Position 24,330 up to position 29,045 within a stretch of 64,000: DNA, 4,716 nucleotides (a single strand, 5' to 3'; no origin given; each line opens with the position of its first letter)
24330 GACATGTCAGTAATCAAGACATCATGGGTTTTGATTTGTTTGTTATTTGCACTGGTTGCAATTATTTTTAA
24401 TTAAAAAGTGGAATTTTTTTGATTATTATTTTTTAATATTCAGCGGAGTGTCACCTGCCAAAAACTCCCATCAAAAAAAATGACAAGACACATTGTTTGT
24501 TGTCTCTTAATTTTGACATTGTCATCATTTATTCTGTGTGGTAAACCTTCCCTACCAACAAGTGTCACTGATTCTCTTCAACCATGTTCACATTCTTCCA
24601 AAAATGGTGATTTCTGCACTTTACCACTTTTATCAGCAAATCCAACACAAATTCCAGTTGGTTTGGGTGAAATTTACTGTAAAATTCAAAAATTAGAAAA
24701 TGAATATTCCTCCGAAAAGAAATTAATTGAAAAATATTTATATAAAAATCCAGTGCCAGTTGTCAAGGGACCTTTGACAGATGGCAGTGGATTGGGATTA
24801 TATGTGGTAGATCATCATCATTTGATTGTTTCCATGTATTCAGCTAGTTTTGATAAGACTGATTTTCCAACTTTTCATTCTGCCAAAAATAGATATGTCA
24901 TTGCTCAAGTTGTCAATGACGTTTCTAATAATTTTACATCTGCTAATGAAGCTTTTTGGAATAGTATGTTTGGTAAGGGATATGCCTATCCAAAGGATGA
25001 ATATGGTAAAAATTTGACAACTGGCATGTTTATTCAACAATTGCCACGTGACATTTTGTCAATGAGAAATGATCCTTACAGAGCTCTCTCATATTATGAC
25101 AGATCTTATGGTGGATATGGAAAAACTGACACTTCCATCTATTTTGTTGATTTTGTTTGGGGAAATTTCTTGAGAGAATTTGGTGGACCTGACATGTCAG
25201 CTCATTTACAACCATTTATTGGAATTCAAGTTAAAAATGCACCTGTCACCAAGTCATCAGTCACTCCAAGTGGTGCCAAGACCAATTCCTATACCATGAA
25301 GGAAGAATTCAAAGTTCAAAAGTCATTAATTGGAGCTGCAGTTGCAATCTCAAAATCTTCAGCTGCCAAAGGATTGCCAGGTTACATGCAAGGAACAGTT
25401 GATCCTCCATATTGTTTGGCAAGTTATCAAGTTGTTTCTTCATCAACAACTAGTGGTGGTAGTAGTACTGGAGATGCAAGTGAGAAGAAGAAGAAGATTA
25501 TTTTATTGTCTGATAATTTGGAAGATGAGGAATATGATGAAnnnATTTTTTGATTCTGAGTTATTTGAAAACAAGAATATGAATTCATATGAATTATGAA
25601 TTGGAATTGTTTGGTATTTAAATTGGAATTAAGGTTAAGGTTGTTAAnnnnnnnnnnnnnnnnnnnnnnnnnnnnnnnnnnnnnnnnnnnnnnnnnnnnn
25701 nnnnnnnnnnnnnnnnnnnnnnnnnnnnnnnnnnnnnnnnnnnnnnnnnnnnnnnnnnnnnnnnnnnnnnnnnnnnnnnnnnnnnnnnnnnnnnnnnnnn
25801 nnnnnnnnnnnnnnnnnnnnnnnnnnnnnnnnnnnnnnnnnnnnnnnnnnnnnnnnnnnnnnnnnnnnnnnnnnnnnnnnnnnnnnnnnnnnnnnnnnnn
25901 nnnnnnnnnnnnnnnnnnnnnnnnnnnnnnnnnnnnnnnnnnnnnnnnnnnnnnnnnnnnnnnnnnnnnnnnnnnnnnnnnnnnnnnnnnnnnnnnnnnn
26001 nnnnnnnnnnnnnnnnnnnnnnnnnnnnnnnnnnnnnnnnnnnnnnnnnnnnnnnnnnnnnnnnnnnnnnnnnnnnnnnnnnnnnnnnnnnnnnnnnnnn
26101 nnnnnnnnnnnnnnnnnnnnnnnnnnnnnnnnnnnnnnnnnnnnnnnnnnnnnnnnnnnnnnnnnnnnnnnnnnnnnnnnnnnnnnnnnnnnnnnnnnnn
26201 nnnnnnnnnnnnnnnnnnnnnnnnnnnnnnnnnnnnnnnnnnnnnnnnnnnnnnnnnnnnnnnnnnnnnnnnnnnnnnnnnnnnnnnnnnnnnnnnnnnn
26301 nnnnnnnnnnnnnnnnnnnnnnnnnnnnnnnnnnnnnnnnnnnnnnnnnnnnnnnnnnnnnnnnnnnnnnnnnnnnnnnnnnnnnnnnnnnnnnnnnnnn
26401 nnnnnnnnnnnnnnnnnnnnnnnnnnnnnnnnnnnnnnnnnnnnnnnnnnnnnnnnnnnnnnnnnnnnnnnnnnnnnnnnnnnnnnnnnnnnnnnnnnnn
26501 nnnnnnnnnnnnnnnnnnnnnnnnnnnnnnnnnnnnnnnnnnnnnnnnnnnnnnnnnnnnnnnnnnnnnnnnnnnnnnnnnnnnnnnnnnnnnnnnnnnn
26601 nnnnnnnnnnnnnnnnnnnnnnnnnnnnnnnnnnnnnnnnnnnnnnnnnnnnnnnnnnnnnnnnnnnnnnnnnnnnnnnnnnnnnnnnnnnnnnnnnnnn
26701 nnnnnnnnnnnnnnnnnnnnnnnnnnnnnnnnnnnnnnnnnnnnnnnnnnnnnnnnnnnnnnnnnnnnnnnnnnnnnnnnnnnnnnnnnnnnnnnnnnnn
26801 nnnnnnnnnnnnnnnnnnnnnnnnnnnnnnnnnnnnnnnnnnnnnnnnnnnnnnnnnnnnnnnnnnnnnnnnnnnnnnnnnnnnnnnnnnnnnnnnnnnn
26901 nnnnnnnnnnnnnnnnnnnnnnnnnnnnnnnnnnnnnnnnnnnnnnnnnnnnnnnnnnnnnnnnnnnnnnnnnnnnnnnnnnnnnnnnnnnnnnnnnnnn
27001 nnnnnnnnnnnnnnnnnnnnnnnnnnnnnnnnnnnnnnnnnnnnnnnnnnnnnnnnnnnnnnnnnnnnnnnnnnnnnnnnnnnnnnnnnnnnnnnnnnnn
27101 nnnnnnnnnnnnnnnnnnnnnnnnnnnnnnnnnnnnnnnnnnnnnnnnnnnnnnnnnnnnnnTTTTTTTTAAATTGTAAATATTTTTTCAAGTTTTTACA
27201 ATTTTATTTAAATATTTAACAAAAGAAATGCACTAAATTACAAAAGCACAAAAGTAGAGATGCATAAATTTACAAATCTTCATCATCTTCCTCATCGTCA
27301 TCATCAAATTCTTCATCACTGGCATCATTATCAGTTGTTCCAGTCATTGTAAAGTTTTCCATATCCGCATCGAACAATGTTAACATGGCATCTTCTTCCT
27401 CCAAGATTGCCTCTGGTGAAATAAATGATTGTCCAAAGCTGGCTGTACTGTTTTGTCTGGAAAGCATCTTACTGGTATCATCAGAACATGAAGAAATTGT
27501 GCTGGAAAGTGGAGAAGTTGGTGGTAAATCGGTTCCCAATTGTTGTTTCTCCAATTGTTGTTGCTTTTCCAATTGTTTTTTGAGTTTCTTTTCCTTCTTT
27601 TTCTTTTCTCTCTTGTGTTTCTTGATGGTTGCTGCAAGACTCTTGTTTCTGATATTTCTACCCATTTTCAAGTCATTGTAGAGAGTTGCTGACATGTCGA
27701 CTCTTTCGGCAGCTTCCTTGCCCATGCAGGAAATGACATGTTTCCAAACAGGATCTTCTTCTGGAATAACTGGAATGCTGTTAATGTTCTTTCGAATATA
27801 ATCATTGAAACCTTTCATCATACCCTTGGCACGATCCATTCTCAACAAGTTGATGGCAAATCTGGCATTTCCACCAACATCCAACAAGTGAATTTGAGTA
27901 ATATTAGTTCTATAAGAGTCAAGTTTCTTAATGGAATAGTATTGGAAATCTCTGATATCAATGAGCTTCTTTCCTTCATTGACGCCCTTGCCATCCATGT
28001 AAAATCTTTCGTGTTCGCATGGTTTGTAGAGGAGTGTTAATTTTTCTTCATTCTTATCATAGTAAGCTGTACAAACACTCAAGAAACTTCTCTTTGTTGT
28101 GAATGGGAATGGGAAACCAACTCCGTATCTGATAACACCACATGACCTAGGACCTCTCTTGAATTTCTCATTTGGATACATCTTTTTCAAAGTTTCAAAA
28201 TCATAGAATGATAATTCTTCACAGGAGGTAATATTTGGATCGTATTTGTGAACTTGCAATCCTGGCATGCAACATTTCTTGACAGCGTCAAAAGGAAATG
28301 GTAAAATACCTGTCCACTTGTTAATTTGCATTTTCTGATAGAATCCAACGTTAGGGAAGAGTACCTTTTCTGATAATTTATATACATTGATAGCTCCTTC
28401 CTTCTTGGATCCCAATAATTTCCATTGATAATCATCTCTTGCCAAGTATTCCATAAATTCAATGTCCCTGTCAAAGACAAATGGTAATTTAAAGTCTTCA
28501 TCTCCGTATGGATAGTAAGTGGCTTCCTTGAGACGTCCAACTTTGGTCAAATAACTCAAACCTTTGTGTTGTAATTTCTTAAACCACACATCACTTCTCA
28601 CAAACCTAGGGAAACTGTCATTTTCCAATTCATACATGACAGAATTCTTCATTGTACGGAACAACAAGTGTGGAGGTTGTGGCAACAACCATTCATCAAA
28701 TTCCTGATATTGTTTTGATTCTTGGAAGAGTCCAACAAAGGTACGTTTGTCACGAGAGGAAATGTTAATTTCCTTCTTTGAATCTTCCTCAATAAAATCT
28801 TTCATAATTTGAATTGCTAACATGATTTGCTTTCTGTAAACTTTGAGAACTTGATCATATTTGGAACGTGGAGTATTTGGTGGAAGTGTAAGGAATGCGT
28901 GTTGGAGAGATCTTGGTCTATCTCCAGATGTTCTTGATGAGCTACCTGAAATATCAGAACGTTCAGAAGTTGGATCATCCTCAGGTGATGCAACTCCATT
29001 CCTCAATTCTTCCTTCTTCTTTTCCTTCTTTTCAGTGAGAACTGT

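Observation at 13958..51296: Concentration of G-protein and cyclic-nucleotide signalling genes, including a three-member RGS-START family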

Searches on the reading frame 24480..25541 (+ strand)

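Call 99: search_protein_families(library=pfam, max_evalue=0.01, proteins=[window:24480-25541:+])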
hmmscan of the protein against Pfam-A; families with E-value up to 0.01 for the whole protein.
window:24480-25541:+ (354 aa): 1 family
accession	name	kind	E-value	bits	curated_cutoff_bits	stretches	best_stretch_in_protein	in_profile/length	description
PF08857.17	ParBc_2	-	3.7e-34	118.6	23.6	1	49-233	4-158/158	Putative ParB-like nuclease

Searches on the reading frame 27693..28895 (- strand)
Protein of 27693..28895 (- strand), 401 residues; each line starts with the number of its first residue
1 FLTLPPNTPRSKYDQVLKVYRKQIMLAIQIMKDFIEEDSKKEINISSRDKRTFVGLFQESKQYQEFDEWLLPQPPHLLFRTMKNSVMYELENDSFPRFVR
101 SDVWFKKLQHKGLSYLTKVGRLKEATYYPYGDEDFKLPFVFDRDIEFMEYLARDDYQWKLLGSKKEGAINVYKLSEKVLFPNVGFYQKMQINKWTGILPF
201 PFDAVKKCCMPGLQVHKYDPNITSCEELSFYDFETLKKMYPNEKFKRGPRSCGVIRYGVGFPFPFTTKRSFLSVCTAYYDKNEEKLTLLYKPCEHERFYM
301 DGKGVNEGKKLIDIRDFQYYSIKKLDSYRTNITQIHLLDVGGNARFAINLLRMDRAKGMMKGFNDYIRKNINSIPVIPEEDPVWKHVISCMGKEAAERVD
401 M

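Call 56: predict_structure(alignment_id=A4)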
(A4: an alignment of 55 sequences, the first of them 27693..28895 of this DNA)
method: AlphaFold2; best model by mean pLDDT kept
length: 401 residues; sequences in the alignment: 55
mean_pLDDT: 92.7   pTM: 0.77
mean pLDDT of the five models: 92.7, 92.2, 92.0, 91.9, 91.8
residues with pLDDT >= 90: 335; 70-90: 54; 50-70: 11; < 50: 1
segments of 3 or more residues with pLDDT < 50: none
pLDDT, mean of each block of 10 residues (from residue 1): 77 91 96 95 92 96 96 93 91 90 94 86 86 96 97 92 81 90 93 96 97 96 97 98 96 97 92 97 98 89 66 94 96 97 92 94 97 96 98 95 76
secondary structure, 60 per line:
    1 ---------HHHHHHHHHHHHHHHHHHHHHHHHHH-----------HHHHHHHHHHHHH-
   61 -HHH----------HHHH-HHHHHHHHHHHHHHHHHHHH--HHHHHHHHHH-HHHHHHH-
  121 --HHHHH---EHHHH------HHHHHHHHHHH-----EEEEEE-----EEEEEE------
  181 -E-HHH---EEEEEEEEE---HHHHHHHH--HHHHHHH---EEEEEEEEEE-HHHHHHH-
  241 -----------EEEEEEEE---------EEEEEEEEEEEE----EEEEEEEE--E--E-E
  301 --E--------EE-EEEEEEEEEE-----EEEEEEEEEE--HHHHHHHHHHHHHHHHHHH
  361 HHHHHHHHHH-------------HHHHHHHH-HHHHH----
elements in order: H10-35 H47-59 H75-78 H80-99 H102-111 H113-119 H123-127 H132-135 H142-152 E158-163 E169-174 E190-198 H202-209 H212-218 E222-231 H233-239 E252-259 E269-280 E285-292 E315-324 E330-339 H342-370 H384-391 H393-397

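Call 58: fold_search(model_id=the predicted structure, library=pdb)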
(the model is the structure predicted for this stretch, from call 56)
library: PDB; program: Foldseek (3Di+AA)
matches with E <= 10: 1565; with E <= 0.001: 176
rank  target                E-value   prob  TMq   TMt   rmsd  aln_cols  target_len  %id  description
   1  2pso_A                5.0e-11  1.00  0.37  0.70  10.9       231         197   14  Human StarD13 (DLC2) lipid transfer and protein localization domain (released 2007-05-15)
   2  2pso_B                7.2e-11  1.00  0.37  0.70  10.7       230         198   14  Human StarD13 (DLC2) lipid transfer and protein localization domain (released 2007-05-15)
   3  6ser                  2.6e-10  1.00  0.44  0.70   3.4       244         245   13  Crystal structure of human STARD10 (released 2020-08-26)
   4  1jss_A                3.2e-10  1.00  0.41  0.78   3.8       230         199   14  Crystal structure of the Mus musculus cholesterol-regulated START protein 4 (StarD4). (released 2002-04-10)
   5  2e3r_B                4.0e-10  1.00  0.40  0.67   5.5       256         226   11  Crystal structure of CERT START domain in complex with C18-ceramide (P1) (released 2007-12-18)
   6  2r55_A                6.4e-10  1.00  0.43  0.80   3.8       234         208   14  Human StAR-related lipid transfer protein 5 (released 2007-09-18)
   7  5zyk                  8.2e-10  1.00  0.41  0.67   5.1       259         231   12  Crystal structure of CERT START domain in complex with compound E25 (released 2019-02-27)
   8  5zyi                  1.1e-09  1.00  0.41  0.67   5.1       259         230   11  Crystal structure of CERT START domain in complex with compound E16 (released 2019-02-27)
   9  6l1d_A                1.2e-09  1.00  0.40  0.76   4.2       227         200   14  Structure of human StAR-related lipid transfer protein 4 (released 2019-10-30)
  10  5brl_A                1.4e-09  1.00  0.41  0.75   3.8       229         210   13  Crystal Structure of L124D STARD4 (released 2015-07-22)
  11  6l1m                  2.1e-09  1.00  0.37  0.70   4.6       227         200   13  Structure of human StAR-related lipid transfer protein 4 mutant - LWNI107-110GG (released 2019-10-30)
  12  1ln1                  2.4e-09  1.00  0.39  0.71   4.8       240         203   14  Crystal Structure of Human Phosphatidylcholine Transfer Protein in Complex with Dilinoleoylphosphatidylcholine (released 2002-06-26)
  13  6j81                  3.2e-09  1.00  0.40  0.67   5.1       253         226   12  Crystal structure of CERT START domain in complex with compound E14 (released 2019-02-27)
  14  3p0l_A                1.5e-08  1.00  0.37  0.66   6.2       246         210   12  Human steroidogenic acute regulatory protein (released 2010-11-24)
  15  2pso_C                1.9e-08  1.00  0.34  0.67  11.1       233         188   12  Human StarD13 (DLC2) lipid transfer and protein localization domain (released 2007-05-15)
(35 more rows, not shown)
